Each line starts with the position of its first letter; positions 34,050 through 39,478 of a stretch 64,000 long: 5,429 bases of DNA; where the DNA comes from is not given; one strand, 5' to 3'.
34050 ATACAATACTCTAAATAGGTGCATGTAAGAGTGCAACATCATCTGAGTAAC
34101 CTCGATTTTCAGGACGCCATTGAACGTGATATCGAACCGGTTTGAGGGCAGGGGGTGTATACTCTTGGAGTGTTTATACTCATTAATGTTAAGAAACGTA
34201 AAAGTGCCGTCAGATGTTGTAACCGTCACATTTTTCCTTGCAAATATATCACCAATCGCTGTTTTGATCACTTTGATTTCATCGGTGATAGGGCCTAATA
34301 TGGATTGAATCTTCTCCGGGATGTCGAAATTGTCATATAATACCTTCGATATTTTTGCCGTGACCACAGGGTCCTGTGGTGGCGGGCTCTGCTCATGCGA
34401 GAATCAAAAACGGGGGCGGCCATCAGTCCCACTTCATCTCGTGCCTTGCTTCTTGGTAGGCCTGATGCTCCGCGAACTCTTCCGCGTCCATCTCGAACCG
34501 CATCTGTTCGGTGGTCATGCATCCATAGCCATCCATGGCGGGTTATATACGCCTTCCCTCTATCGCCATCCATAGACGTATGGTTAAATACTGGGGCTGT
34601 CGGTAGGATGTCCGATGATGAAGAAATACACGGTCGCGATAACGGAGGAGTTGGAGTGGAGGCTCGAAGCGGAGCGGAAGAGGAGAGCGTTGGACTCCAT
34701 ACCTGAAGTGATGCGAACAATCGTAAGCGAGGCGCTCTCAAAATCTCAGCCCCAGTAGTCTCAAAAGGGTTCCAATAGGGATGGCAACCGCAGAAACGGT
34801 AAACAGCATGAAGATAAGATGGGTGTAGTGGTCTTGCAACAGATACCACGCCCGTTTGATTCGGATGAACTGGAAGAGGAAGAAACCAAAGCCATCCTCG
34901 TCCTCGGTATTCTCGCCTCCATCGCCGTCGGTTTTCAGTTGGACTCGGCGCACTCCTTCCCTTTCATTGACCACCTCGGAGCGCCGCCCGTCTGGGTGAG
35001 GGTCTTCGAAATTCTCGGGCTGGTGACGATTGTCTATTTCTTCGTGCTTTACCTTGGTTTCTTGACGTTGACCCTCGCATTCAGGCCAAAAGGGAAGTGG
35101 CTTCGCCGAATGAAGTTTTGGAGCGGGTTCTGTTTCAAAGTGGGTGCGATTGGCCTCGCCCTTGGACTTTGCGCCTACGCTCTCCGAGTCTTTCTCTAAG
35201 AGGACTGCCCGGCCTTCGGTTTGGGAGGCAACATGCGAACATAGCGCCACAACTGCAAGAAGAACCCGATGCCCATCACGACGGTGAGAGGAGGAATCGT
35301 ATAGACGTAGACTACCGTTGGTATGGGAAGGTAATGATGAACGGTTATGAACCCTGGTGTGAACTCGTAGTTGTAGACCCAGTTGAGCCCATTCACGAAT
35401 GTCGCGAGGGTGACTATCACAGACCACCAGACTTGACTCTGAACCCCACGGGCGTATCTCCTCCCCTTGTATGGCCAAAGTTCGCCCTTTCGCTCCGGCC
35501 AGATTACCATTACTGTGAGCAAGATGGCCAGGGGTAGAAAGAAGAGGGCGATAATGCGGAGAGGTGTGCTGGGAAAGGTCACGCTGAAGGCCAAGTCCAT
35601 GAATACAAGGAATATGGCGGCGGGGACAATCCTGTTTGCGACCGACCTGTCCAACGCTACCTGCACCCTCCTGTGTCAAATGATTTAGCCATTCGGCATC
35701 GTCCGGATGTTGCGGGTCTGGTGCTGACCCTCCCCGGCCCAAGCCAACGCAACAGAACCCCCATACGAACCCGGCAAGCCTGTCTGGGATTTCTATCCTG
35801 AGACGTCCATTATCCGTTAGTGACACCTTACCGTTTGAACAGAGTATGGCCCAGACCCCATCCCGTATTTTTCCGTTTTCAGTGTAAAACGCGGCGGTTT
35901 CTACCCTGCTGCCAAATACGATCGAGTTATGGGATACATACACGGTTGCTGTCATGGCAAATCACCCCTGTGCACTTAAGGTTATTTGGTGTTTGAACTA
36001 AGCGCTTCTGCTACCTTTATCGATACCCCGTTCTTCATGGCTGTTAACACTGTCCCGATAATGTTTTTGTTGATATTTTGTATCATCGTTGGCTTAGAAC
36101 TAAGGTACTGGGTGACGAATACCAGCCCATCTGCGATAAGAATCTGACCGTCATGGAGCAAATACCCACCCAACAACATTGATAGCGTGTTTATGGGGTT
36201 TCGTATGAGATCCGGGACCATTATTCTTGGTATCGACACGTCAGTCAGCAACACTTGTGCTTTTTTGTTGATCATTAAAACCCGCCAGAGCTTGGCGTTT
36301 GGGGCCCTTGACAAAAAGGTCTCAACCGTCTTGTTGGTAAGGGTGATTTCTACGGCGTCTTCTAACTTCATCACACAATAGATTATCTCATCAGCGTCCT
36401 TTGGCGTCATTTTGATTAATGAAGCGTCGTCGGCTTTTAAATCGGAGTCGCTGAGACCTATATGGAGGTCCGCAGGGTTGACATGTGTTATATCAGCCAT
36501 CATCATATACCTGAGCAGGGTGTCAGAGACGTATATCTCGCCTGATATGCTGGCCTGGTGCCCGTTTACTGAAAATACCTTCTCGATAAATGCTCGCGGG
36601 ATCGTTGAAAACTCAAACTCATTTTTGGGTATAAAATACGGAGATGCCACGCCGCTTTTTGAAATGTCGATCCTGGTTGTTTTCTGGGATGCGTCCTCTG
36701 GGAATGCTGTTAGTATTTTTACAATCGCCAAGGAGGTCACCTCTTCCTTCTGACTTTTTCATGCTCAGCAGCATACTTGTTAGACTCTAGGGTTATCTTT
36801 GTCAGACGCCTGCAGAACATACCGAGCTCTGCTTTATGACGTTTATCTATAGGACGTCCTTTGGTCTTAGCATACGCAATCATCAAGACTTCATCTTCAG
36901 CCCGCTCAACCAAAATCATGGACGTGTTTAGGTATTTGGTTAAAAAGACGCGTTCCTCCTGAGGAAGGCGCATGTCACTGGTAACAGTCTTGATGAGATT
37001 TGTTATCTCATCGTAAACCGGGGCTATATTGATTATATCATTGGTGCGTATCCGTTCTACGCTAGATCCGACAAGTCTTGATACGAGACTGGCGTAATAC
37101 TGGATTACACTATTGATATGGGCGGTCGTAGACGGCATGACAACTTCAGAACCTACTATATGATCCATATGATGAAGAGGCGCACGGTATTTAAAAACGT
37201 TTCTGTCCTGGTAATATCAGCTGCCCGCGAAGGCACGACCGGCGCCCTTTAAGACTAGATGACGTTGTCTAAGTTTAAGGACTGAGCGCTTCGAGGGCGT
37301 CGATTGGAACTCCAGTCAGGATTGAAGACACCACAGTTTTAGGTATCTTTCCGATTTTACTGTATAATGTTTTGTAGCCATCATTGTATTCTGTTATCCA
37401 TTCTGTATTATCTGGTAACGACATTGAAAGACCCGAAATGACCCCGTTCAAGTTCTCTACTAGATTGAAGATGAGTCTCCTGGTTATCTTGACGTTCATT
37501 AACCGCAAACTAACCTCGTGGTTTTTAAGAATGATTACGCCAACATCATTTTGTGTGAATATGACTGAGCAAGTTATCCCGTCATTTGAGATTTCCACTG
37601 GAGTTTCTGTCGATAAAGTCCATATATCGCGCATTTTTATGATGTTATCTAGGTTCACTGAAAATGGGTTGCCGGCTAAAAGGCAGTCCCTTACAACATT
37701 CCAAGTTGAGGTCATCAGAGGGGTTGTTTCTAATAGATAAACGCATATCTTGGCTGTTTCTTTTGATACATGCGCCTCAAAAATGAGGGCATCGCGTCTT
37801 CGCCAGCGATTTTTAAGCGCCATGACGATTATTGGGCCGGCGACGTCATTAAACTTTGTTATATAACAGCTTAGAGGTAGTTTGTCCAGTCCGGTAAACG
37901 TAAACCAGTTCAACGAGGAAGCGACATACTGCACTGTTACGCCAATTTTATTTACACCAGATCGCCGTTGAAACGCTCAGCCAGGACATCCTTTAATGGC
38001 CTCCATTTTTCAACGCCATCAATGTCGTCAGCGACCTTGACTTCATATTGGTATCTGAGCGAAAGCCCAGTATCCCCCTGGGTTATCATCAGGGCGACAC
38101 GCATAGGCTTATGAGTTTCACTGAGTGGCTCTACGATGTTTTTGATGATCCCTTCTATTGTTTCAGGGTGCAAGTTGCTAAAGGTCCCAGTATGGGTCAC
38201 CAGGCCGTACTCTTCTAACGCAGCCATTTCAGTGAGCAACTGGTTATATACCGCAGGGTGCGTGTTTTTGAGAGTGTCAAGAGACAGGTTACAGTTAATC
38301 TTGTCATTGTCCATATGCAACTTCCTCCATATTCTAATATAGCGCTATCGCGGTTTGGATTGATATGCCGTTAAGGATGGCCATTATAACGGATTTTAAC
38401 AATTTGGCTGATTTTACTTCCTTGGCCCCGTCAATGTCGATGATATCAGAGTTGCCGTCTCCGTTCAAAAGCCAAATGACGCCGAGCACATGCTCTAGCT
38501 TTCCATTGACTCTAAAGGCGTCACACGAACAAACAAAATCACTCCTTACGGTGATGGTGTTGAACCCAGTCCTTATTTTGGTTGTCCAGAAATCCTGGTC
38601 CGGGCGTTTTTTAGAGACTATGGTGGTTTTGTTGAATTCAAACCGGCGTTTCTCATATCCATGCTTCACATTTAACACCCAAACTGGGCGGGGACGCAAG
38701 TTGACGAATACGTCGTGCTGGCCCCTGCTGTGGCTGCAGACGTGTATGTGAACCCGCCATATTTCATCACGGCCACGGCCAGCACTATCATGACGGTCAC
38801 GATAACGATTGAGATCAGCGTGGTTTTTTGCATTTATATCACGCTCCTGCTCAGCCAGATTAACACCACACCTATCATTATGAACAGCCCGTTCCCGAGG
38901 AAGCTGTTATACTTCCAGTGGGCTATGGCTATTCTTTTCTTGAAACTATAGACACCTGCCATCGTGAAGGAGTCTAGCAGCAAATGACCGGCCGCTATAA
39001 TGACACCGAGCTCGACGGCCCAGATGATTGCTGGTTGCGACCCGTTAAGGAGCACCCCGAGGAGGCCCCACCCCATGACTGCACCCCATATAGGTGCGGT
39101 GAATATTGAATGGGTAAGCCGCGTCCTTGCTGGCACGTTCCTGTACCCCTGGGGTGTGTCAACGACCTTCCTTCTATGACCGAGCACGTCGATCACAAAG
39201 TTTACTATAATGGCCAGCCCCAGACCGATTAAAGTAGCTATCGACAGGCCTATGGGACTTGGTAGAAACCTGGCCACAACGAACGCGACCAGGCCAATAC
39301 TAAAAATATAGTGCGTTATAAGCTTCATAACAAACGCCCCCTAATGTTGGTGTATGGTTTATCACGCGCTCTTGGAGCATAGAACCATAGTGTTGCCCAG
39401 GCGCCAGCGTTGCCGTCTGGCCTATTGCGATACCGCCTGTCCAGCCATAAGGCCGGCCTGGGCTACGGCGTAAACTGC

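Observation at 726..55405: A fast-diverging paralog family of about 21 members fills roughly a quarter of the window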

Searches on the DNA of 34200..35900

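Call 90: search_rna_families(source=window, start=34200, end=35900, threshold=evalue, max_evalue=1)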
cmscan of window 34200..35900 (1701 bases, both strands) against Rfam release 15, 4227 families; matches with E-value up to 1: 0.
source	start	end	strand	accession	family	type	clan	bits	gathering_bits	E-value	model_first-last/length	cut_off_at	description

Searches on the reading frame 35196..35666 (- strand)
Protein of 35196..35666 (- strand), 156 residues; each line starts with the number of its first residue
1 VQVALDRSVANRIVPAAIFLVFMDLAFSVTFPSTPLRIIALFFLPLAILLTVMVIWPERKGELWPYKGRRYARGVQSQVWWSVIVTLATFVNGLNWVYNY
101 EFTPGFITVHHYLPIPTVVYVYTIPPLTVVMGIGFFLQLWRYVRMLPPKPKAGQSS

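Call 91: search_dna_similar(query=window:35196-35666:-, collection=plasmids, mode=protein, max_evalue=0.001, max_rows=8)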
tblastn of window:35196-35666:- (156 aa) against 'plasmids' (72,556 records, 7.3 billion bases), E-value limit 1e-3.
No match.

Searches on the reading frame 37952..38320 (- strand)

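Call 64: search_protein_families(library=pfam, proteins=[window:37952-38320:-], max_evalue=0.05)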
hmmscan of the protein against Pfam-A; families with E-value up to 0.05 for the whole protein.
window:37952-38320:- (122 aa): 1 family
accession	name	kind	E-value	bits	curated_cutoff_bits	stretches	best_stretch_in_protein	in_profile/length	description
PF03848.20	TehB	-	0.043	13.7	20.4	1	13-95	73-152/193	Tellurite resistance protein TehB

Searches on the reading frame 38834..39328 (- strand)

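Call 64: search_protein_families(library=pfam, proteins=[window:38834-39328:-], max_evalue=0.05)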
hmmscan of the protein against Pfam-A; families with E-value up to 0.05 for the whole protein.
window:38834-39328:- (164 aa): 2 families
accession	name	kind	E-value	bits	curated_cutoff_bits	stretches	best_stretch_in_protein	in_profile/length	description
PF06939.16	DUF1286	-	1.5e-15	57.8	25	1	1-118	1-112/112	Protein of unknown function (DUF1286)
PF04307.19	YdjM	-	4.8e-06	26.6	29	1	1-129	1-116/176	YdjM inner membrane protein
